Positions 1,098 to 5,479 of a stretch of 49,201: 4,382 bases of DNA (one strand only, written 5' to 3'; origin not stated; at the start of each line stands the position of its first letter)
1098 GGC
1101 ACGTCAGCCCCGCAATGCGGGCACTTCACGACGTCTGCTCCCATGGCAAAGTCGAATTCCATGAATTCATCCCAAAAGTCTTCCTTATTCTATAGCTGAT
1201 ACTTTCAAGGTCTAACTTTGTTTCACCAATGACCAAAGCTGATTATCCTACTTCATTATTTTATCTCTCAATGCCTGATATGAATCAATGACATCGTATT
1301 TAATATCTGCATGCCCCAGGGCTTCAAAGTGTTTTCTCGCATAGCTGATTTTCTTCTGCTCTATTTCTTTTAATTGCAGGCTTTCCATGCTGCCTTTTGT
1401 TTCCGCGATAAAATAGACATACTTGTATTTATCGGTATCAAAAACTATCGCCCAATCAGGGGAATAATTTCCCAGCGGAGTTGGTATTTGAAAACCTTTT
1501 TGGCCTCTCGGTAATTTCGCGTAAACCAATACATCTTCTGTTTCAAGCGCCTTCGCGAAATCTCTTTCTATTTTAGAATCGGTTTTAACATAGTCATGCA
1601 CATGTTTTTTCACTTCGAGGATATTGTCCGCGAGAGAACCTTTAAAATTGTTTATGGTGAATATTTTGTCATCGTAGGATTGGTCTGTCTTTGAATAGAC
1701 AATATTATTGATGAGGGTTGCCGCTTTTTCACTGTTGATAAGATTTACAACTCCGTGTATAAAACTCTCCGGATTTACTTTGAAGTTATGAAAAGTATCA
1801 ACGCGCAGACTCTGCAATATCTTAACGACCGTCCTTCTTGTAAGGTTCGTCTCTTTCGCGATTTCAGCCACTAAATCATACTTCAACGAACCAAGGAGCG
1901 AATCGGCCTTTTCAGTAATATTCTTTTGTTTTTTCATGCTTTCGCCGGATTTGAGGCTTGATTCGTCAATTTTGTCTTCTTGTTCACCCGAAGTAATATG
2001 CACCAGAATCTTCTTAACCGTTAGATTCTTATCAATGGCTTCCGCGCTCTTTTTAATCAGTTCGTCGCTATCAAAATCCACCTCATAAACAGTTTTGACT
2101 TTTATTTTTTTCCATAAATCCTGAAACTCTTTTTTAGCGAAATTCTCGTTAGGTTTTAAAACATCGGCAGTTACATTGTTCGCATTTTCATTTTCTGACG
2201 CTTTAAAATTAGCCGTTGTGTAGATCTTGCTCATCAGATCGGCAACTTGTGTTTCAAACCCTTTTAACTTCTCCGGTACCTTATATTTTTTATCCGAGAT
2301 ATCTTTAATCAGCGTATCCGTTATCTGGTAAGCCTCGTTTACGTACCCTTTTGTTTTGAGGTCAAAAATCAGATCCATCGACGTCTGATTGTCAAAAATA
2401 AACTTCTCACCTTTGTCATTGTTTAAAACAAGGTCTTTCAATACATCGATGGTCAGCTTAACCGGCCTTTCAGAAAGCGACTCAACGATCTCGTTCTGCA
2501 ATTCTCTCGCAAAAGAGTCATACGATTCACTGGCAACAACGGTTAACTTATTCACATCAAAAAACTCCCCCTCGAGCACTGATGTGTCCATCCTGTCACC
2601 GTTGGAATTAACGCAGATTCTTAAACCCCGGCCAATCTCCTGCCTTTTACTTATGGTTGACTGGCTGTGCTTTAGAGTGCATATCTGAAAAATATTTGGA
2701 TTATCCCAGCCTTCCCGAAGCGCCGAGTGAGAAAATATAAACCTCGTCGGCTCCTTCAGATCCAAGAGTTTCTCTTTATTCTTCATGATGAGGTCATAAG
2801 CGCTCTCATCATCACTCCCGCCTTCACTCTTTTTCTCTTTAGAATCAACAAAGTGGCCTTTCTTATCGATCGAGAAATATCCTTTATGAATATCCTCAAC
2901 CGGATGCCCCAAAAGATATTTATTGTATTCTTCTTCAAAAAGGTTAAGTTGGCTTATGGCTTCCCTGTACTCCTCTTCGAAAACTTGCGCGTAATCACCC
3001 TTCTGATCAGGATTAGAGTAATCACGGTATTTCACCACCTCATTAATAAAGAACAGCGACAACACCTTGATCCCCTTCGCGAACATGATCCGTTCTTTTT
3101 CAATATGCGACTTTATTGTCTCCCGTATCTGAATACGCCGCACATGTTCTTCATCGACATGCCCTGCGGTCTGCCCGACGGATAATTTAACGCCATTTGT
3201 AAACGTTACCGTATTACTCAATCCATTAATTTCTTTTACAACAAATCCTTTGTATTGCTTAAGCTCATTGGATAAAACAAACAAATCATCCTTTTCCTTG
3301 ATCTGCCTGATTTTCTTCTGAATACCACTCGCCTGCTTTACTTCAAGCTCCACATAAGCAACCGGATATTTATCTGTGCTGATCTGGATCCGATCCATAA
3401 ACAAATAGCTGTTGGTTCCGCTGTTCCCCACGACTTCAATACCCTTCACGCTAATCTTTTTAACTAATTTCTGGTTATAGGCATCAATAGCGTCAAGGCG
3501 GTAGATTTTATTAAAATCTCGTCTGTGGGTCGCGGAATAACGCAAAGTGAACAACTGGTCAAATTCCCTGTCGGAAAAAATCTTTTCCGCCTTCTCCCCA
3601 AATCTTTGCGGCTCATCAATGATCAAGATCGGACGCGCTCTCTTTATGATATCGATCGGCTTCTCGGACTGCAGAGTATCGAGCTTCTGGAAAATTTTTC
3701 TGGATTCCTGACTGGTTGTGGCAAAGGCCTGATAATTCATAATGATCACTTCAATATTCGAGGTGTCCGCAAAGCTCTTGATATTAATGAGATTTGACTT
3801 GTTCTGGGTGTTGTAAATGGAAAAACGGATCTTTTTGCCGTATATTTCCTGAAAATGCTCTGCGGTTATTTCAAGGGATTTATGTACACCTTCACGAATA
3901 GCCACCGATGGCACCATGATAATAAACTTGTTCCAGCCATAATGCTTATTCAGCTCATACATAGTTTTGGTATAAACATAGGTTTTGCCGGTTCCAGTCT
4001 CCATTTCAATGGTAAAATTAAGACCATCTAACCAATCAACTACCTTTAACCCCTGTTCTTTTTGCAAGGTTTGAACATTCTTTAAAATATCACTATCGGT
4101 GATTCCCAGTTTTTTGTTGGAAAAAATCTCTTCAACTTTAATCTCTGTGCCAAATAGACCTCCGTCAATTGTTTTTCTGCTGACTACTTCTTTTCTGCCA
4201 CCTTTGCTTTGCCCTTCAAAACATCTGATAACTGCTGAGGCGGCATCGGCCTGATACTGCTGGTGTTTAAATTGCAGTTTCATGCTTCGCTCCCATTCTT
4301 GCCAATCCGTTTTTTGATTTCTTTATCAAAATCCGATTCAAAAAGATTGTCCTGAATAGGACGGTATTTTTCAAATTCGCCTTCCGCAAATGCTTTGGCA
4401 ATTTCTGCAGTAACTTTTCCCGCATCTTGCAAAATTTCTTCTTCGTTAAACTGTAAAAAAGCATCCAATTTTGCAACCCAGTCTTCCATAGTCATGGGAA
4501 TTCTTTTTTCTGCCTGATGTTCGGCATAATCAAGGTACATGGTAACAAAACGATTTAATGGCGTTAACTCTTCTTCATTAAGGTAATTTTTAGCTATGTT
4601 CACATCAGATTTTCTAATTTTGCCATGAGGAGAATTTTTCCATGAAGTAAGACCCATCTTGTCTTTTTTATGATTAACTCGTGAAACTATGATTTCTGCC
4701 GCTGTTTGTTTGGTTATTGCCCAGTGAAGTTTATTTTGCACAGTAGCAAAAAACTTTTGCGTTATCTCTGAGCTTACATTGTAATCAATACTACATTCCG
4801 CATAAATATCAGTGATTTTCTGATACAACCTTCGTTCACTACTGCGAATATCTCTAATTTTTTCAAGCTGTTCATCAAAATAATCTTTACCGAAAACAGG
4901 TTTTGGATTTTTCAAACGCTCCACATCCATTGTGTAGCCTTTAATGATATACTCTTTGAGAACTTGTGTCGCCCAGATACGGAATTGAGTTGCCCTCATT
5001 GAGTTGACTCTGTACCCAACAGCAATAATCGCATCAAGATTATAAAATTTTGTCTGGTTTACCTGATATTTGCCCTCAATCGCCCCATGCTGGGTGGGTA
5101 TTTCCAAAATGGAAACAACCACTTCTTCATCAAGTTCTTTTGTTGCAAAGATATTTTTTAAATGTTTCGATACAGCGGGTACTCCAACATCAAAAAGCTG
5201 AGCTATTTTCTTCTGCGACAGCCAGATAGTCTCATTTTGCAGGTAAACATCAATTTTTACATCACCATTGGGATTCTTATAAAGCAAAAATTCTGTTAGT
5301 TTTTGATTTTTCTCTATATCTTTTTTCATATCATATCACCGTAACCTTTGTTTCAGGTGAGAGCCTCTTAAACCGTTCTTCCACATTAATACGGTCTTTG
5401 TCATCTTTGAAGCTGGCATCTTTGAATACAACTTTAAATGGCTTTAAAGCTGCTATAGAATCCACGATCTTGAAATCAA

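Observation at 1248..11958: Type III-like R-M operon expanded to a two-ATPase cassette: SNF2 helicase + DUF4391 + Mod + Res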

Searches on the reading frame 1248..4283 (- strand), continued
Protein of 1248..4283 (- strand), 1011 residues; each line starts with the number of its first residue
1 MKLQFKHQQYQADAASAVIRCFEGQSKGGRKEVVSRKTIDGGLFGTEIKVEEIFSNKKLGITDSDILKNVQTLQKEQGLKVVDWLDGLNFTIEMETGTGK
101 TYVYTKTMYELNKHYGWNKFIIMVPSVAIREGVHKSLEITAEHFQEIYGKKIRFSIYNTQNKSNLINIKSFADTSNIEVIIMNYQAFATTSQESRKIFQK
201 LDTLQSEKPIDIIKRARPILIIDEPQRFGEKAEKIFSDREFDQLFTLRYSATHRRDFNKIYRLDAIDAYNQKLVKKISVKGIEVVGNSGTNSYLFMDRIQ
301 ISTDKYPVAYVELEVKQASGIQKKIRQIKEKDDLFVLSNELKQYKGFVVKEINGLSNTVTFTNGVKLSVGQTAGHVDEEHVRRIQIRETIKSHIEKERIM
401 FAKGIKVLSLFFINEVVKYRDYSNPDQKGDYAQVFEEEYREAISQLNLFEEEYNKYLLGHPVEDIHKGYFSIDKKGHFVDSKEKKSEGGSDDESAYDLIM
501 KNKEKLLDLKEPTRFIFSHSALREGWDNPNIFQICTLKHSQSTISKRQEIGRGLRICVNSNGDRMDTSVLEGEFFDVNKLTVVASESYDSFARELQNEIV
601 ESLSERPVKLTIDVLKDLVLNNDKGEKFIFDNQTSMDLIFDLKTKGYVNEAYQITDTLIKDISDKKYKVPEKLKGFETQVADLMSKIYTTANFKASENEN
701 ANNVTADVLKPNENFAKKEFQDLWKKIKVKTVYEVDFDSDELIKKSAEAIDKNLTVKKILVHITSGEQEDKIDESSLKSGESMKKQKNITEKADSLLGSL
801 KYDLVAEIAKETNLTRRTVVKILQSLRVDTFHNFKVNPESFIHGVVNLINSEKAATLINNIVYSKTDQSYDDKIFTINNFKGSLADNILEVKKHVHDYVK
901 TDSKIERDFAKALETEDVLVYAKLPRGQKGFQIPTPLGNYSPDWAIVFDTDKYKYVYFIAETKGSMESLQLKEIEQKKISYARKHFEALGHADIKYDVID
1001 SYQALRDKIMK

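Call 64: get_annotated_region(hit=H48, flank=7500)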
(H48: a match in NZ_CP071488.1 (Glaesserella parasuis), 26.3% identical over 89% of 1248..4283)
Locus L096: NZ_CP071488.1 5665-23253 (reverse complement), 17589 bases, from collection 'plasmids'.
description: Glaesserella parasuis strain YHP1818 plasmid unnamed, complete sequence
organism: Glaesserella parasuis (NCBI taxid 738)
taxonomy: Bacteria; Pseudomonadota; Gammaproteobacteria; Pasteurellales; Pasteurellaceae; Glaesserella; Glaesserella parasuis
host: -; source: swine,pig; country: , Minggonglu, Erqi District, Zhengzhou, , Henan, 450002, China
typing (MOB-suite, as given by PLSDB): non-mobilizable
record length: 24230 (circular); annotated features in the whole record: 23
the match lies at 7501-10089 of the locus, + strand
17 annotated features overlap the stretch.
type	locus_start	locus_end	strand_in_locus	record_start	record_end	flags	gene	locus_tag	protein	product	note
CDS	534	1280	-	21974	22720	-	-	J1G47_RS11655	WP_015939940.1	DUF305 domain-containing protein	-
CDS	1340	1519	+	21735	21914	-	-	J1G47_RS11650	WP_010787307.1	hypothetical protein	-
CDS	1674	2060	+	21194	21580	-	-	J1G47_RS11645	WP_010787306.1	Cu(I)-responsive transcriptional regulator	-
CDS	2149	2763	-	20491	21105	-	-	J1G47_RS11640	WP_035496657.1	cation diffusion facilitator family transporter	-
CDS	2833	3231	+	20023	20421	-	-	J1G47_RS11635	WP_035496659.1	MerR family transcriptional regulator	GO:0006355 - regulation of DNA-templated transcription [Evidence IEA]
CDS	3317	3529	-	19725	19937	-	-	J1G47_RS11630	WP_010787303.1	hypothetical protein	-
CDS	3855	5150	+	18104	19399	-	-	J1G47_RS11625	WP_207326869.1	ATP-binding protein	-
CDS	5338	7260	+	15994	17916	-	-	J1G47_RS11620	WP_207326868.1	site-specific DNA-methyltransferase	-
CDS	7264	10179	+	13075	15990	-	-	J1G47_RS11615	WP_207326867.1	type III restriction-modification system endonuclease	-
CDS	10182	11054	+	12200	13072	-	-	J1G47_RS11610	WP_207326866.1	LysR family transcriptional regulator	-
CDS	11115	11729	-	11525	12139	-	-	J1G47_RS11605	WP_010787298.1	DsbA family protein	-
CDS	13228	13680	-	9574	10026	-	-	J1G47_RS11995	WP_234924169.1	HipA domain-containing protein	-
CDS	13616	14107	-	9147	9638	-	-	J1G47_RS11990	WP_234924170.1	HipA N-terminal domain-containing protein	-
CDS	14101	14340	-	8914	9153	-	-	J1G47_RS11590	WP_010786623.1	helix-turn-helix domain-containing protein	-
CDS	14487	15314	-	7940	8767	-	-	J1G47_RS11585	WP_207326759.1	alpha/beta hydrolase-fold protein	-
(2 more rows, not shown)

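Call 67: search_protein_families(library=pfam, proteins=[L091:5509-6066:+, L091:6069-6491:+, L091:2314-5508:+], max_evalue=0.01)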
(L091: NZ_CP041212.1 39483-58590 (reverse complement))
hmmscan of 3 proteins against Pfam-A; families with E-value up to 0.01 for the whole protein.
L091:5509-6066:+ (185 aa): 1 family
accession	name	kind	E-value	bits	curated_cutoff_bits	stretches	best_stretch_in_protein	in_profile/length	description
PF14335.11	DUF4391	-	1.5e-08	35.3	29.9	1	5-85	13-100/232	Domain of unknown function (DUF4391)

L091:6069-6491:+ (140 aa): 2 families
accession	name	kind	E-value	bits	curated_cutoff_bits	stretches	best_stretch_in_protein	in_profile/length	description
PF03602.21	Cons_hypoth95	-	0.00071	19.7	24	1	70-131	87-144/182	Conserved hypothetical protein 95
PF01555.25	N6_N4_Mtase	-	0.0011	19.5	26.7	1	99-127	1-26/221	DNA methylase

L091:2314-5508:+ (1064 aa): 6 families
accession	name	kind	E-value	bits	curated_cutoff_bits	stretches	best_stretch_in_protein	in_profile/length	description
PF00271.37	Helicase_C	-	9.6e-17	61.7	23.5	1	676-813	3-110/110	Helicase conserved C-terminal domain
PF00176.29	SNF2-rel_dom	-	1.5e-09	37.8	24.9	1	259-416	11-173/290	SNF2-related domain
PF04851.21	ResIII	-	2.2e-07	31.3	22.5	1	246-407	4-163/164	Type III restriction enzyme, res subunit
PF22590.2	Cas3-like_C_2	-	0.00018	22.1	27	1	696-811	3-103/106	CRISPR-associated nuclease/helicase Cas3, C-terminal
PF00270.35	DEAD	-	0.00093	19.4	26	0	267-407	17-161/167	DEAD/DEAH box helicase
PF20720.3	nSTAND3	-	0.0064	16.6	27.2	0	257-313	10-64/155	Novel STAND NTPase 3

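Call 100: search_solved_structures(query=window:1248-4283:-, max_evalue=0.001)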
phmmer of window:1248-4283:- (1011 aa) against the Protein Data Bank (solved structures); distinct sequences matched with E-value up to 0.001: 1.
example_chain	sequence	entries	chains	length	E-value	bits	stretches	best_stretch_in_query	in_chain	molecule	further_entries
4zcf_C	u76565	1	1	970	2.4e-64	221.6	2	53-717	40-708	Restriction endonuclease EcoP15I, restriction subunit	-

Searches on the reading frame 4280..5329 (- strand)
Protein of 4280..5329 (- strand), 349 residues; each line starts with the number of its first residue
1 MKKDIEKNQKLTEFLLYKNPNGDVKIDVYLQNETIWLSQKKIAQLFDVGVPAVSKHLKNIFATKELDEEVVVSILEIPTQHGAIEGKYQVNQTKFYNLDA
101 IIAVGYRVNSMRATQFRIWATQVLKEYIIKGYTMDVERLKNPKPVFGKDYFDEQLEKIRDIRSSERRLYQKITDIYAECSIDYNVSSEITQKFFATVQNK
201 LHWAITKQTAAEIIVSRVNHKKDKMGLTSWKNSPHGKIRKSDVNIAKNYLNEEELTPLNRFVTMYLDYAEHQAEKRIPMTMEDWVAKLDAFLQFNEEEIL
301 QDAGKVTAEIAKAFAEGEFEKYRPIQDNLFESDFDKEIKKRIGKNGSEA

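Call 3: search_protein_families(library=pfam, proteins=[window:4280-5329:-], max_evalue=0.01)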
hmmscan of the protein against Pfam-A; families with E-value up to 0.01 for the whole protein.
window:4280-5329:- (349 aa): 1 family
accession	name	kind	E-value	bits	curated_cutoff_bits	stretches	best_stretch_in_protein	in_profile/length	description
PF13310.11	Virulence_RhuM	-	6.9e-112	373.3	33.7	1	83-327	10-248/252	Virulence protein RhuM family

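Call 4: search_protein_families(library=padloc, proteins=[window:4280-5329:-], max_evalue=0.01)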
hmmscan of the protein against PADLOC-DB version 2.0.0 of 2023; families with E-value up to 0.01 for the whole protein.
window:4280-5329:- (349 aa): 38 families (the best 25 are shown)
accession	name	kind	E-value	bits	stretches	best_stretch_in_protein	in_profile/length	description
PDLC04868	PDC-S05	-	9.1e-151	499.6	1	10-342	4-330/335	-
PDLC04851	PDC-S05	-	1.6e-149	495.6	1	1-341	1-334/342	-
PDLC04853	PDC-S05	-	6e-140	464.2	1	10-341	4-325/336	-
PDLC04871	PDC-S05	-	1.2e-136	454.3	1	5-341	124-456/468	-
PDLC04852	PDC-S05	-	1.1e-127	423.7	1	6-340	5-330/346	-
PDLC04843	PDC-S05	-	1.7e-111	370.6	1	10-340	4-321/330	-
PDLC04864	PDC-S05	-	2.2e-102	340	1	85-340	16-265/277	-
PDLC04870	PDC-S05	-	6.6e-86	285.1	1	7-220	4-209/214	-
PDLC04876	PDC-S05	-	1.4e-68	228.1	1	7-179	3-171/174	-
PDLC04854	PDC-S05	-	1.6e-49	166.4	1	12-143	4-132/212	-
PDLC04872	PDC-S05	-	1.5e-48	162.4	1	11-143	4-133/152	-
PDLC04965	PDC-S23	-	3.1e-47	159.6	1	12-149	5-134/327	-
PDLC04858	PDC-S05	-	7.8e-47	156.5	1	12-143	5-130/138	-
PDLC04964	PDC-S23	-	4.4e-44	149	1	13-143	5-132/331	-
PDLC04963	PDC-S23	-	5e-43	145.7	1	14-215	4-188/312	-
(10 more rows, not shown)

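Call 5: search_protein_families(library=ncbifam, proteins=[window:4280-5329:-], max_evalue=0.01)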
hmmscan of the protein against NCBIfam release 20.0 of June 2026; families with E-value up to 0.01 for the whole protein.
window:4280-5329:- (349 aa): 0 families
